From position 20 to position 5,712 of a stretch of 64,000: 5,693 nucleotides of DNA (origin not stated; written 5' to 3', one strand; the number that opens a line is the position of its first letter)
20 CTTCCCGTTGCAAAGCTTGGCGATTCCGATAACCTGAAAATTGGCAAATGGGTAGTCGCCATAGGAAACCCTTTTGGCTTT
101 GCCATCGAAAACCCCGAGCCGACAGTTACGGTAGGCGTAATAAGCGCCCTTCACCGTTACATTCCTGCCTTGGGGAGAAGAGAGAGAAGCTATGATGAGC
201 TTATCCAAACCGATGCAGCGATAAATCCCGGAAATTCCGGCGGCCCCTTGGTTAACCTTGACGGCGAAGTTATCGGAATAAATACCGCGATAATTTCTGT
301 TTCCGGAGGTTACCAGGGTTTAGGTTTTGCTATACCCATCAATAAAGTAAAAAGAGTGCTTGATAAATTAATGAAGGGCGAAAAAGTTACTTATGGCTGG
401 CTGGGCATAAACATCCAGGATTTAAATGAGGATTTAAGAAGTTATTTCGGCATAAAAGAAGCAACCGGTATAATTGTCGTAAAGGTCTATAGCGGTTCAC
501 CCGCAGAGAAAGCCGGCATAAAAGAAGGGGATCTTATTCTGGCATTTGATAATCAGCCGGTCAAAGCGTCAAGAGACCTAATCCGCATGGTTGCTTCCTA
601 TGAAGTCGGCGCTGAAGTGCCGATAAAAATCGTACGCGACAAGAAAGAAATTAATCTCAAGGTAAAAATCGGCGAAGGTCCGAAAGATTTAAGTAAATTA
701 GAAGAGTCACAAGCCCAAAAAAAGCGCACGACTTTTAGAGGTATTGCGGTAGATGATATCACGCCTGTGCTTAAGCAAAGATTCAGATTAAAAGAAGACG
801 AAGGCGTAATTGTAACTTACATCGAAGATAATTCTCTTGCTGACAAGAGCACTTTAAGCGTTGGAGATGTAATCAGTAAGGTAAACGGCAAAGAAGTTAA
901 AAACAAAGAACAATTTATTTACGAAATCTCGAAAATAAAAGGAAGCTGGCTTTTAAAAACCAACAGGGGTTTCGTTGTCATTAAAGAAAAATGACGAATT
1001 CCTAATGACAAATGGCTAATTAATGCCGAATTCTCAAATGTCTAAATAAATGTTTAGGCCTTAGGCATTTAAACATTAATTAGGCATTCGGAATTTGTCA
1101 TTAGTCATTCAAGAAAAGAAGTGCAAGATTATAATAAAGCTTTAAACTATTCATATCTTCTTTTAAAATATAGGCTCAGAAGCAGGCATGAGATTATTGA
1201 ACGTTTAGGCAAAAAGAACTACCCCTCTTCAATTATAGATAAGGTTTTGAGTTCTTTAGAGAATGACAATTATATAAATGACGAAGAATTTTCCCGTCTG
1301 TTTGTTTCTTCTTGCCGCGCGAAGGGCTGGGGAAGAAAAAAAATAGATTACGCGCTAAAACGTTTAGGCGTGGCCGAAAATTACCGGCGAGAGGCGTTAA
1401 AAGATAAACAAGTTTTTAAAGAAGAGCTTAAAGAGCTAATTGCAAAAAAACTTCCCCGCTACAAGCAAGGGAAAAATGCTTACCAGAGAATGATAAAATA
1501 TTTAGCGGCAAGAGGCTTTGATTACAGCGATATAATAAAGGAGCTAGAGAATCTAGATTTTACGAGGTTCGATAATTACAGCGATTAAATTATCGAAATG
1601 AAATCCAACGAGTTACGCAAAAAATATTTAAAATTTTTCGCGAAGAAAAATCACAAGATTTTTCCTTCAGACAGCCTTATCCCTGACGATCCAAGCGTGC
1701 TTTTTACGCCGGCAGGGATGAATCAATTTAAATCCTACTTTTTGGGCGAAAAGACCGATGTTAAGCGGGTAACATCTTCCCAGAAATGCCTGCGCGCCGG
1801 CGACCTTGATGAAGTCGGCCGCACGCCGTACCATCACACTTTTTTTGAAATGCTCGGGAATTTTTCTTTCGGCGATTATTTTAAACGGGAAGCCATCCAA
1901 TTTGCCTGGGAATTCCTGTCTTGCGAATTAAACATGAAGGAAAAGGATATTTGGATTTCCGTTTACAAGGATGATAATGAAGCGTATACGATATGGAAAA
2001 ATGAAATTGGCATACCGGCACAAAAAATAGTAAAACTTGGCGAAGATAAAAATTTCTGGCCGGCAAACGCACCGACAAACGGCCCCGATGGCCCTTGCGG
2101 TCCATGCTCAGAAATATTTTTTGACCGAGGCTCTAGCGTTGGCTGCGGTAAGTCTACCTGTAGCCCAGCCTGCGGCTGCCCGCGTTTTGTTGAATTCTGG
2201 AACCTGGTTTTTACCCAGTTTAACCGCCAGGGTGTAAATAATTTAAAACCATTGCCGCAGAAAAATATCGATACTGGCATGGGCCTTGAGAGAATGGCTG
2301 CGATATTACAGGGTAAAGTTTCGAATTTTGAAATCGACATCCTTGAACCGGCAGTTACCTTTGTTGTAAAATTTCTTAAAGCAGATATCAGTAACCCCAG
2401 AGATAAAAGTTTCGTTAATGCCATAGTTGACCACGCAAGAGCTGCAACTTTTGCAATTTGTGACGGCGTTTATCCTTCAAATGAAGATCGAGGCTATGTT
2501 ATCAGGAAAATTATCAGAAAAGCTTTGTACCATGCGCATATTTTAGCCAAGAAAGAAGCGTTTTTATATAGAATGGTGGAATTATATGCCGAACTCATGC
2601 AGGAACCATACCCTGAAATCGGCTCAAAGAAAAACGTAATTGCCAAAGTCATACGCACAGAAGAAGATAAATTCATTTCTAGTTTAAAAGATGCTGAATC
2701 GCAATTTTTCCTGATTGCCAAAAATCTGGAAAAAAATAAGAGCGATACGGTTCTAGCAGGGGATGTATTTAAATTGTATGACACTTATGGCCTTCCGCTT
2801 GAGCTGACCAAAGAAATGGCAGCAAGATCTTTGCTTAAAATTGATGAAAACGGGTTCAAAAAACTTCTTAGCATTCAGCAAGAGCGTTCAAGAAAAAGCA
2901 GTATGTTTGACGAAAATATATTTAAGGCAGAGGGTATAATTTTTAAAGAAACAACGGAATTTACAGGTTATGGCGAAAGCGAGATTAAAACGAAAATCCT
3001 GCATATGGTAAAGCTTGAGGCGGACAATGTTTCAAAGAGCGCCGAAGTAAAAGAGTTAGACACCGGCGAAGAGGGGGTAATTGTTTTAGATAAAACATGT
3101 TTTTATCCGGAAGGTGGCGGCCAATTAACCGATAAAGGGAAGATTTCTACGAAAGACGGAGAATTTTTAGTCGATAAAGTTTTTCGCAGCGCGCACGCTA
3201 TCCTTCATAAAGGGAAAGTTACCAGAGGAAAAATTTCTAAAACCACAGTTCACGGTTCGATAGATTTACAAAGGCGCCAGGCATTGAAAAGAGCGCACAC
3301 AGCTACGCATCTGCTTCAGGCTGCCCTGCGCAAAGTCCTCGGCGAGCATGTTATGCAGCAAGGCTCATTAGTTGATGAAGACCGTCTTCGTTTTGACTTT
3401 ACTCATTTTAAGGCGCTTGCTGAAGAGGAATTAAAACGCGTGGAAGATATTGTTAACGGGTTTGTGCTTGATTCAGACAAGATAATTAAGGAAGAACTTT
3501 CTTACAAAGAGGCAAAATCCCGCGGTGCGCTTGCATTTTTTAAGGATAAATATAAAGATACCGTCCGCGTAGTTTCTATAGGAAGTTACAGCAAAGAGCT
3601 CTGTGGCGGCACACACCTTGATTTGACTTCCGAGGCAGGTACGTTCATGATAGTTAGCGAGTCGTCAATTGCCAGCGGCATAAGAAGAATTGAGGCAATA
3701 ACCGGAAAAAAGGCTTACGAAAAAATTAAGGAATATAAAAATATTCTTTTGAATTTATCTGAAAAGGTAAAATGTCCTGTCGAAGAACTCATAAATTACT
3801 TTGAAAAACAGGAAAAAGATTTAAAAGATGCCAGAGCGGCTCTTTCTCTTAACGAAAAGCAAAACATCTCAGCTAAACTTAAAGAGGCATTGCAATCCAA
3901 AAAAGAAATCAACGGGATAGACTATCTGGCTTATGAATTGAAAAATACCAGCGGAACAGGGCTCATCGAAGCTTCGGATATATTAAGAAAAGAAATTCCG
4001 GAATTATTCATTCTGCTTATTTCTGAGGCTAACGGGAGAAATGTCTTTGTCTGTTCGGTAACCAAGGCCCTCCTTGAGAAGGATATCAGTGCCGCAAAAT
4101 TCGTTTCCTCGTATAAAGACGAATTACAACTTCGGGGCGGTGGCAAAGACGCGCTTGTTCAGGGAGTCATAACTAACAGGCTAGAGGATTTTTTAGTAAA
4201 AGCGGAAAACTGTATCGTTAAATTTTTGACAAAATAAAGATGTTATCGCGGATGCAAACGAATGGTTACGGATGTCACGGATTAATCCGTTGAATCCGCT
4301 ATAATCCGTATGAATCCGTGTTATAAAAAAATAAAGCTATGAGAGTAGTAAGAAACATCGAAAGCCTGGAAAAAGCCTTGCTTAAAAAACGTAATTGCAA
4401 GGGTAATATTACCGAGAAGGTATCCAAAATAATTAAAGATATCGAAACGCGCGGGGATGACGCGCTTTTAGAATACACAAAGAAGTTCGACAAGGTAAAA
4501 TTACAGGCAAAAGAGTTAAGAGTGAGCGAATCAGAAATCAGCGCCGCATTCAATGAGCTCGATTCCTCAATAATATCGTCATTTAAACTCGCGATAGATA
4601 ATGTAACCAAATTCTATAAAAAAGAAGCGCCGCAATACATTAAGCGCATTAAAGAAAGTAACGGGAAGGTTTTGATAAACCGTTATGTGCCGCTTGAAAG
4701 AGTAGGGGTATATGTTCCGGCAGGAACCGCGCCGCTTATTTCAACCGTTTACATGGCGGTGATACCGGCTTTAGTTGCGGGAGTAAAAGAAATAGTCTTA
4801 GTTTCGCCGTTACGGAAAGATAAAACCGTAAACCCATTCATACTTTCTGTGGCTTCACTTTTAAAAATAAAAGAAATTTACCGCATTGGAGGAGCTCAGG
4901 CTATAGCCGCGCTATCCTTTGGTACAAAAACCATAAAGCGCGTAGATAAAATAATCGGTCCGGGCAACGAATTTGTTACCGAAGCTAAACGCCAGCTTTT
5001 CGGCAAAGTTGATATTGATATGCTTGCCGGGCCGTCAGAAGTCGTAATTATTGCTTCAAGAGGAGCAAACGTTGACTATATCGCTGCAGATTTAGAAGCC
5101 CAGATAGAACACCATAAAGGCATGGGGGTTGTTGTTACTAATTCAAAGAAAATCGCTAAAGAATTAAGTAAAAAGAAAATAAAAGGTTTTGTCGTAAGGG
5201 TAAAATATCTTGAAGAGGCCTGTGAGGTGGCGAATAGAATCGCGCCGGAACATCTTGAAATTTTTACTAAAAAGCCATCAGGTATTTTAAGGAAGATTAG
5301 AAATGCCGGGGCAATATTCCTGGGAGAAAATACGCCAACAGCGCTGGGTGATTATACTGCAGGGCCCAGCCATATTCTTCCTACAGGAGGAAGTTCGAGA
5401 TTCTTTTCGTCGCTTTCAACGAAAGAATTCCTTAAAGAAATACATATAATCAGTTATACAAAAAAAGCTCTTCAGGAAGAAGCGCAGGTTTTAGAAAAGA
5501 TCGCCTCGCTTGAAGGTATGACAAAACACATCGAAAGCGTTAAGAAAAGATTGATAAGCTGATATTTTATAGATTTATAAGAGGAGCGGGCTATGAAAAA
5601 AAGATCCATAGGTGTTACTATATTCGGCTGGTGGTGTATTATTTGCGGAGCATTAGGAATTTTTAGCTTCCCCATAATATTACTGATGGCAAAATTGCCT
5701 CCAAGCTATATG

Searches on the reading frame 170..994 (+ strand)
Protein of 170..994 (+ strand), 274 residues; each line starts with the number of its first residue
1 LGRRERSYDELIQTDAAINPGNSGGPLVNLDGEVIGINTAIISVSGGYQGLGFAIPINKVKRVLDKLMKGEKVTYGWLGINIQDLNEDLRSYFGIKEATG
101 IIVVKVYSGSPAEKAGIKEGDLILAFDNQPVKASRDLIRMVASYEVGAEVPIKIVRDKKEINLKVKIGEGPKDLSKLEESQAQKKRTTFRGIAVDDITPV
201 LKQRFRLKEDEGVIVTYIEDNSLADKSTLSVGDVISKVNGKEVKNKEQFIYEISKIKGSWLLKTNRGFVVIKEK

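Call 41: search_protein_families(library=pfam, proteins=[window:170-994:+], max_evalue=0.01)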
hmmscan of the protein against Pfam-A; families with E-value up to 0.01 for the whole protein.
window:170-994:+ (274 aa): 9 families
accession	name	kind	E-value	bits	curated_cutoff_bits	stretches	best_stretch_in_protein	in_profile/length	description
PF13180.12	PDZ_2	-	3.8e-26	91.6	27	2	77-167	2-80/80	PDZ domain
PF00595.29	PDZ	-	1.6e-17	64.1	23.2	2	72-137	6-63/81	PDZ domain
PF17820.7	PDZ_6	-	2.1e-17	63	27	2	102-156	1-54/54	PDZ domain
PF00089.32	Trypsin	-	4.3e-10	40.2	20.6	1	8-62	161-218/220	Trypsin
PF13365.12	Trypsin_2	-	2e-08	35.5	27.6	1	4-37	111-144/144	Trypsin-like peptidase domain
PF14685.13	PDZ_Tricorn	-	4.2e-06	27.1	25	1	108-158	29-80/88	Tricorn protease PDZ domain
PF12812.13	PDZ_1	-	0.00015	22.2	28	0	221-257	40-76/78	PDZ-like domain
PF04495.20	GRASP55_65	-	0.00027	21.7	27.7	1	101-145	45-90/138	GRASP55/65 PDZ-like domain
PF19805.5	DUF6288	-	0.003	17.2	26.3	0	215-244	5-33/402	Family of unknown function (DUF6288)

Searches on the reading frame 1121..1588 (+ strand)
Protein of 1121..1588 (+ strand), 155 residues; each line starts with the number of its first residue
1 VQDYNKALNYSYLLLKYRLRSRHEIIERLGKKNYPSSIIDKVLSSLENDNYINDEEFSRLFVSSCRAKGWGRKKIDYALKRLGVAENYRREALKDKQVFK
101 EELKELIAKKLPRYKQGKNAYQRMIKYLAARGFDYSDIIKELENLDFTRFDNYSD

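Call 41: search_protein_families(library=pfam, proteins=[window:1121-1588:+], max_evalue=0.01)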
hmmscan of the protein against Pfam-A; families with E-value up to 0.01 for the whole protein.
window:1121-1588:+ (155 aa): 4 families
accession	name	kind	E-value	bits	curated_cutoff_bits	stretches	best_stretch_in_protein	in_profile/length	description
PF21982.2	RecX_HTH1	-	3.7e-11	43.3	26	1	7-45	1-39/40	RecX, first three-helix domain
PF02631.22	RecX_HTH2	-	1e-09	38.9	26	1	53-93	1-42/42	RecX, second three-helix domain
PF21981.2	RecX_HTH3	-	4.8e-06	27.1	26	1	101-138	5-44/48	RecX, third three-helix domain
PF09288.16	UBA_3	-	0.00043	20.5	20.4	0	62-103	13-54/55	Fungal ubiquitin-associated domain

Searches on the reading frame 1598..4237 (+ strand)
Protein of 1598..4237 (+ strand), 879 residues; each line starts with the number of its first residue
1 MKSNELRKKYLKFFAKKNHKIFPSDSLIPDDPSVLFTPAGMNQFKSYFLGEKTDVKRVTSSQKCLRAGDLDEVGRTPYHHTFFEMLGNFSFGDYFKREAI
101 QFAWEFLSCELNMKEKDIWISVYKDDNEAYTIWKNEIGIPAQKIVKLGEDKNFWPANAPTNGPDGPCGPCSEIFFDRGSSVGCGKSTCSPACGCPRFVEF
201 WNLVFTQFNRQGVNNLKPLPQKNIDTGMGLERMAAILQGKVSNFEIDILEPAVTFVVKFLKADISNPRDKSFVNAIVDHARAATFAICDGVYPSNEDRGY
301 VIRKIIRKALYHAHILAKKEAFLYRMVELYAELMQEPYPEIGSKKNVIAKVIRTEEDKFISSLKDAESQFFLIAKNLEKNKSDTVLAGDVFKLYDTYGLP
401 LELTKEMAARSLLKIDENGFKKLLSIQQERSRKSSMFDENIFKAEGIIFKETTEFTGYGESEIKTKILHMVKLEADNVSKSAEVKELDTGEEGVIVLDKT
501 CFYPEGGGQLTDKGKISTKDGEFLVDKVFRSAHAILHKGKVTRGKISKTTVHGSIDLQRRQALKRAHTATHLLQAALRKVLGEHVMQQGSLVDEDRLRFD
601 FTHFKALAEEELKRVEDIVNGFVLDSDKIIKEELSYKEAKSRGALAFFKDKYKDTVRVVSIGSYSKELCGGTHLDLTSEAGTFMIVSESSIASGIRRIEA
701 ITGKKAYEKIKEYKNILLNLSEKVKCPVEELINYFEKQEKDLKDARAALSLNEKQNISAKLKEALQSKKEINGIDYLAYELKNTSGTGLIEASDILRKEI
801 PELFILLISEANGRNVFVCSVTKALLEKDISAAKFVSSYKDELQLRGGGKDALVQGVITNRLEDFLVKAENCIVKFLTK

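Call 12: search_protein_families(library=pfam, proteins=[window:1598-4237:+])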
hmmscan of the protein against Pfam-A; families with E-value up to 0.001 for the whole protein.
window:1598-4237:+ (879 aa): 3 families
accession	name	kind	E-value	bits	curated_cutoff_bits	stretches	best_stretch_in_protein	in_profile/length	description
PF01411.24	tRNA-synt_2c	-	1e-177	592.5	30.3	1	5-557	1-550/552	tRNA synthetases class II (A)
PF07973.19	tRNA_SAD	-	2.6e-15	56.6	24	1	656-699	1-44/44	Threonyl and Alanyl tRNA synthetase second additional domain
PF02272.25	DHHA1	-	1.6e-05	25.8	25.9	1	776-874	4-101/102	DHHA1 domain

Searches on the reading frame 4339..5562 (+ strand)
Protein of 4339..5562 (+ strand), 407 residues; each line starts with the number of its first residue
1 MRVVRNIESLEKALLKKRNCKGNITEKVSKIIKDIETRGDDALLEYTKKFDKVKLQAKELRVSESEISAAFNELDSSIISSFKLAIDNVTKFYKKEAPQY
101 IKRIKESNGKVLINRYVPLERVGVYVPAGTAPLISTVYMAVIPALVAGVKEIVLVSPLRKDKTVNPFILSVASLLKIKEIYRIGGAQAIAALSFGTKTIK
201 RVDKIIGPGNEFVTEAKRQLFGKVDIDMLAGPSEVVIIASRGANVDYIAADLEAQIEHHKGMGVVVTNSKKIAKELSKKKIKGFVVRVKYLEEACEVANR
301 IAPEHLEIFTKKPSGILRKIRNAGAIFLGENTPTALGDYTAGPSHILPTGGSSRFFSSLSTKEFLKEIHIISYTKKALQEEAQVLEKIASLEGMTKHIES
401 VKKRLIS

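Call 12: search_protein_families(library=pfam, proteins=[window:4339-5562:+])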
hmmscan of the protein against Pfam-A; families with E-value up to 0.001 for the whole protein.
window:4339-5562:+ (407 aa): 1 family
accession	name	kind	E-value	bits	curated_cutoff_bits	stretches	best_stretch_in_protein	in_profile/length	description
PF00815.25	Histidinol_dh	-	3e-139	465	27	2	21-278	8-266/411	Histidinol dehydrogenase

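Call 15: find_encoding_contigs(protein=window:4339-5562:+, flank=10000, max_places=6)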
Protein window:4339-5562:+ (407 aa): 3 contigs read that carry it; 2 places shown.
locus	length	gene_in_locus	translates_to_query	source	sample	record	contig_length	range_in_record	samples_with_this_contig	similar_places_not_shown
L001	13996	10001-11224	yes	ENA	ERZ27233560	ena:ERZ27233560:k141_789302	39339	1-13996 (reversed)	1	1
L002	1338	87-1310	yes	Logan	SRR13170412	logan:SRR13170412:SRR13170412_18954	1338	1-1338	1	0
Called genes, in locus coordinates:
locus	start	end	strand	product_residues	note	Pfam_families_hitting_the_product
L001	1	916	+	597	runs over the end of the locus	PF00009:GTP_EFTU, PF00071:Ras (weak), PF03144:GTP_EFTU_D2, PF00679:EFG_C, PF06421:LepA_C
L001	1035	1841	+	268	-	PF10502:Peptidase_S26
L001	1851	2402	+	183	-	PF10502:Peptidase_S26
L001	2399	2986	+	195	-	PF01066:CDP-OH_P_transf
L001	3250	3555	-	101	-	-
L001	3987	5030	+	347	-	PF00154:RecA_N, PF08423:Rad51, PF06745:ATPase (weak), PF27531:MT3502_N (weak), PF21096:RecA_C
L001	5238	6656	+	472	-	PF00089:Trypsin, PF13365:Trypsin_2, PF00595:PDZ, PF13180:PDZ_2, PF14685:PDZ_Tricorn (faint), PF17820:PDZ_6, PF00595:PDZ (weak), PF13180:PDZ_2 (weak)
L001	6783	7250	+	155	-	PF21982:RecX_HTH1, PF02631:RecX_HTH2, PF21981:RecX_HTH3 (weak)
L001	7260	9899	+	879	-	PF01411:tRNA-synt_2c, PF02272:DHHA1 (faint), PF07973:tRNA_SAD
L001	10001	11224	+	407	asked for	PF00815:Histidinol_dh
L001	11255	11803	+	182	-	-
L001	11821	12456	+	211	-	PF00475:IGPD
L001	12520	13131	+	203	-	PF00117:GATase, PF07685:GATase_3 (weak), PF01174:SNO (weak), PF07722:Peptidase_C26 (weak)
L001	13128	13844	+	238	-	PF00977:His_biosynth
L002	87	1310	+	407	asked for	PF00815:Histidinol_dh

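Call 25: find_related_loci(query=window:4339-5562:+, collection=genome_contigs, flank=10000)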
Query window:4339-5562:+ (407 aa) in genome_contigs; peptide patterns used: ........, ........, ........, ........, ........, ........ (x = any residue, [..] = any of these).
515 stretches matched a pattern; 368 encode a relative of the query (tblastn E <= 1e-3); the best 80 are kept; 80 distinct loci.
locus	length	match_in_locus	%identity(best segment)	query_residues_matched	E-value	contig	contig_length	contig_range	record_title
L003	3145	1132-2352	95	1-407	0e+0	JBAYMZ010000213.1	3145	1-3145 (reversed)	MAG: Candidatus Omnitrophota bacterium isolate SO_2016_LW1_52 scaffold62794_LW64-88_2016, whole genome shotgun sequence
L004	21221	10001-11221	88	1-407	0e+0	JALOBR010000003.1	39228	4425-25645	MAG: Candidatus Omnitrophota bacterium isolate SO_2017_LW3 bin 47 NODE_2390_length_39228_cov_1.292448_LW162_2017, whole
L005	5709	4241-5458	87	1-406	0e+0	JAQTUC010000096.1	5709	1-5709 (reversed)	MAG: Candidatus Omnitrophota bacterium isolate STB_55 NODE_43670_length_5709_cov_2.624686_Sandtown_B, whole genome shotg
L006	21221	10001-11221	88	1-407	0e+0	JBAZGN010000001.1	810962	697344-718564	MAG: Candidatus Omnitrophota bacterium isolate SO_2017_LW3_46 NODE_6_length_810962_cov_4.668257_LW162_2017, whole genome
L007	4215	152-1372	87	1-407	0e+0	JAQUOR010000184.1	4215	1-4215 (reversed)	MAG: Candidatus Omnitrophota bacterium isolate STD1_205 NODE_89708_length_4215_cov_2.912671_Sandtown_D1, whole genome sh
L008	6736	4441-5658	87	1-406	0e+0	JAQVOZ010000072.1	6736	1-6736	MAG: Candidatus Omnitrophota bacterium isolate STF1_192 NODE_41658_length_6736_cov_2.669390_Sandtown_F1, whole genome sh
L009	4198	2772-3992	82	1-407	0e+0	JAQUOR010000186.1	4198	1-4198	MAG: Candidatus Omnitrophota bacterium isolate STD1_205 NODE_90359_length_4198_cov_3.148612_Sandtown_D1, whole genome sh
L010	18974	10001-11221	80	1-407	0e+0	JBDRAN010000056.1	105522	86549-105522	MAG: Candidatus Omnitrophota bacterium isolate MEGAHIT-group-1.1004 k141_13876967, whole genome shotgun sequence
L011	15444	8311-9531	81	1-407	0e+0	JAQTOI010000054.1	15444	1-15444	MAG: Candidatus Omnitrophota bacterium isolate STA_84 NODE_7390_length_15444_cov_3.869100_Sandtown_A, whole genome shotg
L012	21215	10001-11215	80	1-405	0e+0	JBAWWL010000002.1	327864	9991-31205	MAG: Candidatus Omnitrophota bacterium isolate ELA036 MAG036_2, whole genome shotgun sequence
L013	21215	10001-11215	76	1-406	0e+0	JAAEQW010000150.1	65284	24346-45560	MAG: Candidatus Omnitrophota bacterium isolate Gpa_28 GpaG_CONTIG2072277, whole genome shotgun sequence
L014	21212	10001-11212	76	1-405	0e+0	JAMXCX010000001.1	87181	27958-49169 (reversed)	MAG: Candidatus Omnitrophota bacterium isolate MohnsGC05_bin006 NODE_1_length_87181_cov_16.437867, whole genome shotgun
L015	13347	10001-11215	74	1-406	0e+0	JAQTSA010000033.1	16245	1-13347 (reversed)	MAG: Candidatus Omnitrophota bacterium isolate STB_176 NODE_8424_length_16245_cov_3.093932_Sandtown_B, whole genome shot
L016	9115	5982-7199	75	1-407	0e+0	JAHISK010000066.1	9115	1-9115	MAG: Candidatus Omnitrophota bacterium isolate MM_PC_MetaG.mb.171 MM_PC_MetaG.mb.171_k141_930713, whole genome shotgun s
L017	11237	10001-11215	77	1-405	0e+0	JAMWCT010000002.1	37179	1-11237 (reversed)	MAG: Candidatus Omnitrophota bacterium isolate QZM4_2.bins.51.Tibet NODE_3353_length_37179_cov_1.668817, whole genome sh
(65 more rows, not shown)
